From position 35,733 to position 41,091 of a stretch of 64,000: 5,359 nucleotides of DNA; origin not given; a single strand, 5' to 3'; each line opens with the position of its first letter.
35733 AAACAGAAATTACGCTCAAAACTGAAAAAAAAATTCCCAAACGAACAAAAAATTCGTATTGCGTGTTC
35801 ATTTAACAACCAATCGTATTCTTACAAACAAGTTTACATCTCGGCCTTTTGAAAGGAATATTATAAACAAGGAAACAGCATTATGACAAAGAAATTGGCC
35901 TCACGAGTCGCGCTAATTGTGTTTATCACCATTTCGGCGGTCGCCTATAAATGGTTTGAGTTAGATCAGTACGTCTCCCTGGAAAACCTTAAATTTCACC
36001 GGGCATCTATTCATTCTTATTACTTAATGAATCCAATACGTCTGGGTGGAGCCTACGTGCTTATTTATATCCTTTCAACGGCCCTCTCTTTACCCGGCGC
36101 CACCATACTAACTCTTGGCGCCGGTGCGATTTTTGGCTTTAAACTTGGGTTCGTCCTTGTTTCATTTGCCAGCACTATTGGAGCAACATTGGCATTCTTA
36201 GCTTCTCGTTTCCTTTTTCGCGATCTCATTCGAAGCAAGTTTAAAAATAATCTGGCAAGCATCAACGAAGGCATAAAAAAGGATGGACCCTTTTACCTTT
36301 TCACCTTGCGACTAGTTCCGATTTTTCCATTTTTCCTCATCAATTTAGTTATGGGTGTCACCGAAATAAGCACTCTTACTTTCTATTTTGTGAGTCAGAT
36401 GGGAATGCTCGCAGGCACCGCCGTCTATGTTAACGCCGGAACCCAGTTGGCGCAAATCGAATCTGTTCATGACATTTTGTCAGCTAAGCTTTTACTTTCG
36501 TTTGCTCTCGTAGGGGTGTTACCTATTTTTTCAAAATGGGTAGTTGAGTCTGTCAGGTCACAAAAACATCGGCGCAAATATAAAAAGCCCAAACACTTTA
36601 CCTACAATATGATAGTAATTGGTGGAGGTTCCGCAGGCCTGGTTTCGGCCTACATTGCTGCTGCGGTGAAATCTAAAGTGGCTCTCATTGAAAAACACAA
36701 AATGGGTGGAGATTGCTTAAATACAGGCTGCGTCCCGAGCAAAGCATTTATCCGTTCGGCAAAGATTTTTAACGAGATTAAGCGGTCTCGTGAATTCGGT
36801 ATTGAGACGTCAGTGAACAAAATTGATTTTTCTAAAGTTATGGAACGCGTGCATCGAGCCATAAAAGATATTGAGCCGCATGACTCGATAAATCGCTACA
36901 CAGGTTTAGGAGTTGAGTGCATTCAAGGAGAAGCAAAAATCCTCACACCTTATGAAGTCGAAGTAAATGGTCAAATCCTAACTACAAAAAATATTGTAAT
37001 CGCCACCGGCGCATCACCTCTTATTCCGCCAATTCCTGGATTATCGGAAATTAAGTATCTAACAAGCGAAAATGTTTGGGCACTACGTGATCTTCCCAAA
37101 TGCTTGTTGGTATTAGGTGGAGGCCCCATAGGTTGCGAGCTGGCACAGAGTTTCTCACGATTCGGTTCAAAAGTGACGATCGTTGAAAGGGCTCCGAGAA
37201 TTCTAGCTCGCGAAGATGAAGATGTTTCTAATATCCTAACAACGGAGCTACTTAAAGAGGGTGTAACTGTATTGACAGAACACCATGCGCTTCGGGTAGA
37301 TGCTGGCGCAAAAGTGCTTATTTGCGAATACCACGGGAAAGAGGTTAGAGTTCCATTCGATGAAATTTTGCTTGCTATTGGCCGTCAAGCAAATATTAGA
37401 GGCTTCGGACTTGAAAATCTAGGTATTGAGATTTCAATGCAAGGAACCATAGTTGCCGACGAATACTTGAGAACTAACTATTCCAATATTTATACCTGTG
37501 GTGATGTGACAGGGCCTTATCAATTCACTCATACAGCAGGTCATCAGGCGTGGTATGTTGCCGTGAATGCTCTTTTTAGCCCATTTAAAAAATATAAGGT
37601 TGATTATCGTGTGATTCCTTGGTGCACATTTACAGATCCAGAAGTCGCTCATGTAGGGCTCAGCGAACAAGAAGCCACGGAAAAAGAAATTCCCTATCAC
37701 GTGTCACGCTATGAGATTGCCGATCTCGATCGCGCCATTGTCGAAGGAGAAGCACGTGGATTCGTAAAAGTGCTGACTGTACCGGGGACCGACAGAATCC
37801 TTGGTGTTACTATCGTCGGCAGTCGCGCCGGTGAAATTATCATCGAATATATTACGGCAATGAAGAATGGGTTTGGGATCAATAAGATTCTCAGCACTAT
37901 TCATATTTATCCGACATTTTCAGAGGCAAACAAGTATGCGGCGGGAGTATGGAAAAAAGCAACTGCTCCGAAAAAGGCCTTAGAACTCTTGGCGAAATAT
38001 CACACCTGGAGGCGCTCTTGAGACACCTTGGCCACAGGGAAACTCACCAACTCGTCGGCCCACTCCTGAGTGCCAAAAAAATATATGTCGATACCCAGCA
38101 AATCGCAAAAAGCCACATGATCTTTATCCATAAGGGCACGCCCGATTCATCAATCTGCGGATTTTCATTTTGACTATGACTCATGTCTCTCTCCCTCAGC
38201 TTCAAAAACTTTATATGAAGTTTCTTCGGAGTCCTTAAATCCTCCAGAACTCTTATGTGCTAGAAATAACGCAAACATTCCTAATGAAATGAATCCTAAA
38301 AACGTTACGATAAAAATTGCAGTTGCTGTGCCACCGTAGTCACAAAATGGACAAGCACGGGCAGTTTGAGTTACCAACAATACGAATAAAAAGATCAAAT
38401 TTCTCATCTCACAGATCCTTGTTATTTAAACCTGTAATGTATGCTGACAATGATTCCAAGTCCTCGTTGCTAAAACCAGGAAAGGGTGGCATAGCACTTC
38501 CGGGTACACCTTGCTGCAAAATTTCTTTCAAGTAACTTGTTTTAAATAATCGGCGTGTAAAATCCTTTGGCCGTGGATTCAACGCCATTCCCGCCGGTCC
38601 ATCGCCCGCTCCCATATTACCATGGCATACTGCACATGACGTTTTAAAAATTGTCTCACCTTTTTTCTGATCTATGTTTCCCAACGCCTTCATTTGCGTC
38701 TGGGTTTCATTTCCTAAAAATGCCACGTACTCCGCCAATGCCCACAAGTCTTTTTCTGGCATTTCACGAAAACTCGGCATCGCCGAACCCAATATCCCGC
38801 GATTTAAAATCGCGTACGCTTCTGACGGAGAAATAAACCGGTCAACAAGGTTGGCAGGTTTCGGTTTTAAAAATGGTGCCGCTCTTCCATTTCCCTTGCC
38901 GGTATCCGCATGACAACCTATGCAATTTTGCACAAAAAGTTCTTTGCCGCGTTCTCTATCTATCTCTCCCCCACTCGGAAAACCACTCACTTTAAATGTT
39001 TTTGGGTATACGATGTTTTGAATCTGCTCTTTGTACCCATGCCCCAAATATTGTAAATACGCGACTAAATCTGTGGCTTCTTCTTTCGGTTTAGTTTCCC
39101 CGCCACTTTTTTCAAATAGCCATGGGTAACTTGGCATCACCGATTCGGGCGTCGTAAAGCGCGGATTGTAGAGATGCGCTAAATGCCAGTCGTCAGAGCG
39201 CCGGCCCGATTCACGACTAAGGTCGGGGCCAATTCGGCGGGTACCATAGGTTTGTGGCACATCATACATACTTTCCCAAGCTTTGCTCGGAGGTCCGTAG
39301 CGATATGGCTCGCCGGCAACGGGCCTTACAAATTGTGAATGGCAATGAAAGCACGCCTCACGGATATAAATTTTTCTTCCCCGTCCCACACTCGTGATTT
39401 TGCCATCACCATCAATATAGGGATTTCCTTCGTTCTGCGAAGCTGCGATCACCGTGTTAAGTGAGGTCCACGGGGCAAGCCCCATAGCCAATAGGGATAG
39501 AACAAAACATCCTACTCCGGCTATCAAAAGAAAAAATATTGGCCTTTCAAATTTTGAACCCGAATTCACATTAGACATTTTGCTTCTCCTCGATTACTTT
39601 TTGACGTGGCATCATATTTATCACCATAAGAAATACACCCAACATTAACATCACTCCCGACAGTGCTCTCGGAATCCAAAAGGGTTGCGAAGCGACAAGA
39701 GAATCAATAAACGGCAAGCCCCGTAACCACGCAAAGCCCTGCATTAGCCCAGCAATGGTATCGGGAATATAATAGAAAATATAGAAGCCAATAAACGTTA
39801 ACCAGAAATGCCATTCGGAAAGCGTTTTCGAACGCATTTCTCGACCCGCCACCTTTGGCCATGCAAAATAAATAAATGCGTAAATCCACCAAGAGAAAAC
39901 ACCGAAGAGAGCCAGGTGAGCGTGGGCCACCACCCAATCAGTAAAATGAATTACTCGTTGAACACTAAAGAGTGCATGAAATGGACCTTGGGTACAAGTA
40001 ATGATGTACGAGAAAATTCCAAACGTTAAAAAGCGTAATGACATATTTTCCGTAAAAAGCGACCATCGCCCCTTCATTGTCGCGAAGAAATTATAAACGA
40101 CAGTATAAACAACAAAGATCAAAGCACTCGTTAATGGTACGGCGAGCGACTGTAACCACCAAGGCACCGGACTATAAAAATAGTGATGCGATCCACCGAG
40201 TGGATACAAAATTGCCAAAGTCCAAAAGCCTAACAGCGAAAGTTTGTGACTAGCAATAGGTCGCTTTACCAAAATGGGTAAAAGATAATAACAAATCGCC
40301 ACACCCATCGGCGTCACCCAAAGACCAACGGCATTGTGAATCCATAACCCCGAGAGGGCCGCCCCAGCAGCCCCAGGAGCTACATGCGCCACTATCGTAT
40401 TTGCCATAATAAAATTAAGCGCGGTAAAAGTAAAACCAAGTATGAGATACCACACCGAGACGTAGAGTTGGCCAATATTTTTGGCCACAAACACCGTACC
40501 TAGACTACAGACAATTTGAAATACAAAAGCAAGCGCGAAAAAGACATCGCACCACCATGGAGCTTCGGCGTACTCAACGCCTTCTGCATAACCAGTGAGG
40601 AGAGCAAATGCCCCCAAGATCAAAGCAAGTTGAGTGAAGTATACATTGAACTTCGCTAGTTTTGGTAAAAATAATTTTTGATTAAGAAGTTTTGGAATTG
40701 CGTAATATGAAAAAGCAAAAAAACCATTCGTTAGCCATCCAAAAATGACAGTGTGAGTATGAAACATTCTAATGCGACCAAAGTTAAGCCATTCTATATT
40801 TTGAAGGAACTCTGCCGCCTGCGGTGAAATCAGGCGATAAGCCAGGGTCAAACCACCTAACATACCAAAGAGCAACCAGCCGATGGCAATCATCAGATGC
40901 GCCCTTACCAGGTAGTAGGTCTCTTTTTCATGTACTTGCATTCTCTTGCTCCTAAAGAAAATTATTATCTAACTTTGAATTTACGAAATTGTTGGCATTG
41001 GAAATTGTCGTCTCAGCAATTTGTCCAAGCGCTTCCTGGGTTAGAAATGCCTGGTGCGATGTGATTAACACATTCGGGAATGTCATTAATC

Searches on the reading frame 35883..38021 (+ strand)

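Call 35: search_protein_families(library=pfam, proteins=[window:35883-38021:+], max_evalue=0.001)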
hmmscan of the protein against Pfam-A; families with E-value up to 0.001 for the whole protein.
window:35883-38021:+ (712 aa): 14 families
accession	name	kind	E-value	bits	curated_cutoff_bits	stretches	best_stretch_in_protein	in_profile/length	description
PF07992.20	Pyr_redox_2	-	6.8e-64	216.5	26.1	1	241-556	1-291/291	Pyridine nucleotide-disulphide oxidoreductase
PF02852.28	Pyr_redox_dim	-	2.5e-31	108.6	25.3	1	578-686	1-109/110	Pyridine nucleotide-disulphide oxidoreductase, dimerisation domain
PF00070.33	Pyr_redox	-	7.3e-23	81.3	22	1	409-477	3-71/82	Pyridine nucleotide-disulphide oxidoreductase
PF09335.16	VTT_dom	-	3.2e-21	76.5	33.9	1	73-187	3-122/123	VTT domain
PF13738.12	Pyr_redox_3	-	1.4e-14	54.5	30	1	244-540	1-305/305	Pyridine nucleotide-disulphide oxidoreductase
PF01134.28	GIDA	-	3.5e-09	36.6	22.1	1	243-377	2-150/391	Glucose inhibited division protein A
PF03486.20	HI0933_like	-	2.1e-08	34.4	50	1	242-276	2-36/244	HI0933-like protein Rossmann domain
PF01266.30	DAO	-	8.8e-08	32.5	27.9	1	244-275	3-35/353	FAD dependent oxidoreductase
PF13450.12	NAD_binding_8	-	2e-07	31.6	21.9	0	245-278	1-35/68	NAD(P)-binding Rossmann-like domain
PF12831.13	FAD_oxidored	-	2.1e-05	24.5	27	0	244-276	3-35/416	FAD dependent oxidoreductase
PF01262.27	AlaDh_PNT_C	-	0.00015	21.7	23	0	243-273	31-61/214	Alanine dehydrogenase/PNT, C-terminal domain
PF02737.24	3HCDH_N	-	0.00027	21.4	22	0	410-458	4-52/180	3-hydroxyacyl-CoA dehydrogenase, NAD binding domain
PF01946.23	Thi4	-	0.00028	20.6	26.2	0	241-291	18-70/235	Thi4 family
PF05834.18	Lycopene_cycl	-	0.00097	18.7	23.4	0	408-479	2-76/380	Lycopene cyclase protein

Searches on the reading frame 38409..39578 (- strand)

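Call 55: search_protein_families(library=pfam, proteins=[window:38409-39578:-], max_evalue=0.00001)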
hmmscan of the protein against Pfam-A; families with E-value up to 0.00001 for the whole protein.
window:38409-39578:- (389 aa): 3 families
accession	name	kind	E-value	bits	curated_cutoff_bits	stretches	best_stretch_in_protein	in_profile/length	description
PF02433.20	FixO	-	6.1e-39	134.2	29.6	1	66-185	52-167/219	Cytochrome C oxidase, mono-heme subunit/FixO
PF13442.11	Cytochrome_CBB3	-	1.7e-30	105.5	27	2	209-285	4-68/68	Cytochrome C oxidase, cbb3-type, subunit III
PF00034.26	Cytochrom_C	-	1.2e-27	97.4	21.3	2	209-286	2-87/90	Cytochrome c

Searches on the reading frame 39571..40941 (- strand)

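Call 55: search_protein_families(library=pfam, proteins=[window:39571-40941:-], max_evalue=0.00001)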
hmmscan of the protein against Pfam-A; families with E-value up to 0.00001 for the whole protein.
window:39571-40941:- (456 aa): 1 family
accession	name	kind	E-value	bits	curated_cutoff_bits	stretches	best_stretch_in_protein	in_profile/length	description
PF00115.25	COX1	-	2.8e-71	241.1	34.8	1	12-431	3-436/436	Cytochrome C and Quinol oxidase polypeptide I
